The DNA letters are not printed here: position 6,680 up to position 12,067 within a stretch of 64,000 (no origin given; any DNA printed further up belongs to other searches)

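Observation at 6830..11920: Orphan TPS-domain exoprotein whose passenger is a PbH1/CASH beta-helix rather than classical FHA repeats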

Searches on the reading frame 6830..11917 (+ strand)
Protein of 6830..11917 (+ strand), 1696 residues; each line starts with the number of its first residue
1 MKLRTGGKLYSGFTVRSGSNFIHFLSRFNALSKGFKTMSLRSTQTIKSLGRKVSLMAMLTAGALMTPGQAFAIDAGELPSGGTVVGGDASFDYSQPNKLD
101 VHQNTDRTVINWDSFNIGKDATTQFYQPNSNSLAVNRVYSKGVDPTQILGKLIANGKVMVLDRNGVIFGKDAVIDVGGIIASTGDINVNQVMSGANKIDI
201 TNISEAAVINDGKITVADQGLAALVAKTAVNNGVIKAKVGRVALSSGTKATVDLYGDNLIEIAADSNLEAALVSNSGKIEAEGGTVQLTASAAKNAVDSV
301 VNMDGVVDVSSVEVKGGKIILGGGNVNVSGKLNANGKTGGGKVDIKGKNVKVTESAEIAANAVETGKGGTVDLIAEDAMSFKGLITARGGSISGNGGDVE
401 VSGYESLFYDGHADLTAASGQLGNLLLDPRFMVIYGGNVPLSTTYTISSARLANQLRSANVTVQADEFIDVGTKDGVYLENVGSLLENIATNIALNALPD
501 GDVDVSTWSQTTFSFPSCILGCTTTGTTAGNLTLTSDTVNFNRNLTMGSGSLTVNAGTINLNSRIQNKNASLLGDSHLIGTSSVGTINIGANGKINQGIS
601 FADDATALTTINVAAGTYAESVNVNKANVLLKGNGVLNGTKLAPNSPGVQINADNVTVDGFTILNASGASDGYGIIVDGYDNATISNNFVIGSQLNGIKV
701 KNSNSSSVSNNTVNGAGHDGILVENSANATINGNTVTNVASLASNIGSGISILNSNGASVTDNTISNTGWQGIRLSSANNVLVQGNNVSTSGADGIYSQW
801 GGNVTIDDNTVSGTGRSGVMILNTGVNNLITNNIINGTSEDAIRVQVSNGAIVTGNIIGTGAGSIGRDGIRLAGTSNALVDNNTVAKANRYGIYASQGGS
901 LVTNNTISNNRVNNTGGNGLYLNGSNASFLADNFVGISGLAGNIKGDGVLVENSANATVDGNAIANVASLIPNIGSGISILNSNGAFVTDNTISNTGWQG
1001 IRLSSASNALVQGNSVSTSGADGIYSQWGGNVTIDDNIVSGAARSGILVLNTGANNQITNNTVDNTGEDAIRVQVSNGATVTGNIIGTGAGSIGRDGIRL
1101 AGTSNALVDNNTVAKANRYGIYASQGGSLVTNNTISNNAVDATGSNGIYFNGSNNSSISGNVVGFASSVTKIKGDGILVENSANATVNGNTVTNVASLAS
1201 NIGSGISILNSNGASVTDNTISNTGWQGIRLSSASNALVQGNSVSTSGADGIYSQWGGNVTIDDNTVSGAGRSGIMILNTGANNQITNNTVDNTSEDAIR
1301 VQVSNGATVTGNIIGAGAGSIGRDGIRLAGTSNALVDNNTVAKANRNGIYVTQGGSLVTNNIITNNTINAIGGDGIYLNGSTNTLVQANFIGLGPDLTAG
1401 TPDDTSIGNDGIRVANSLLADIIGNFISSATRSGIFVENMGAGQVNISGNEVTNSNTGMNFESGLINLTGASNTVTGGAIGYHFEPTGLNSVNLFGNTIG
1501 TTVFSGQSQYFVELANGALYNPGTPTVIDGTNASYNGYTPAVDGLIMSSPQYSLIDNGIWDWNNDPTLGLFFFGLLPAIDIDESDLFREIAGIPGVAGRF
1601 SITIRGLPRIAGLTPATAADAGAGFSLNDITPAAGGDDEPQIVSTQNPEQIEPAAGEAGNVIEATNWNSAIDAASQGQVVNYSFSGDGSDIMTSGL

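Call 5: search_protein_families(library=pfam, proteins=[window:6830-11917:+], max_evalue=0.01)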
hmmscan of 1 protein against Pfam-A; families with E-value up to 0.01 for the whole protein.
window:6830-11917:+ (1696 aa): 4 families
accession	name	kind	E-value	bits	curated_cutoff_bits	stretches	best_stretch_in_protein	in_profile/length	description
PF13229.12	Beta_helix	-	6.2e-81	270.1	25.9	7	943-1085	20-157/158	Right handed beta helix region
PF05048.19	NosD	-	9.8e-57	192.2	23.6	7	1174-1313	16-168/212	Periplasmic copper-binding protein (NosD)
PF05860.19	TPS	-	4.7e-22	79.5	33.5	1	93-332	17-250/252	TPS secretion domain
PF07602.17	DUF1565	-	0.0056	16.5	20.3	1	652-715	103-167/257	Protein of unknown function (DUF1565)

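Call 6: search_protein_families(library=ncbifam, proteins=[window:6830-11917:+], max_evalue=0.01)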
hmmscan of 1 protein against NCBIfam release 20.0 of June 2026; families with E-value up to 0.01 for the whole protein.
window:6830-11917:+ (1696 aa): 3 families
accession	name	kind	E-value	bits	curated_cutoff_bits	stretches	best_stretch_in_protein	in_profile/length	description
TIGR04247.1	NosD_copper_fam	subfamily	8.1e-39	133.3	300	6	603-716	6-118/377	nitrous oxide reductase family maturation protein NosD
TIGR03804.1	para_beta_helix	repeat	8.6e-39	131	19.45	8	977-1020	1-43/44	parallel beta-helix repeat protein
TIGR01901.1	adhes_NPXG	domain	2.8e-17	62.4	29.1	1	110-186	2-78/79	filamentous hemagglutinin N-terminal domain-containing protein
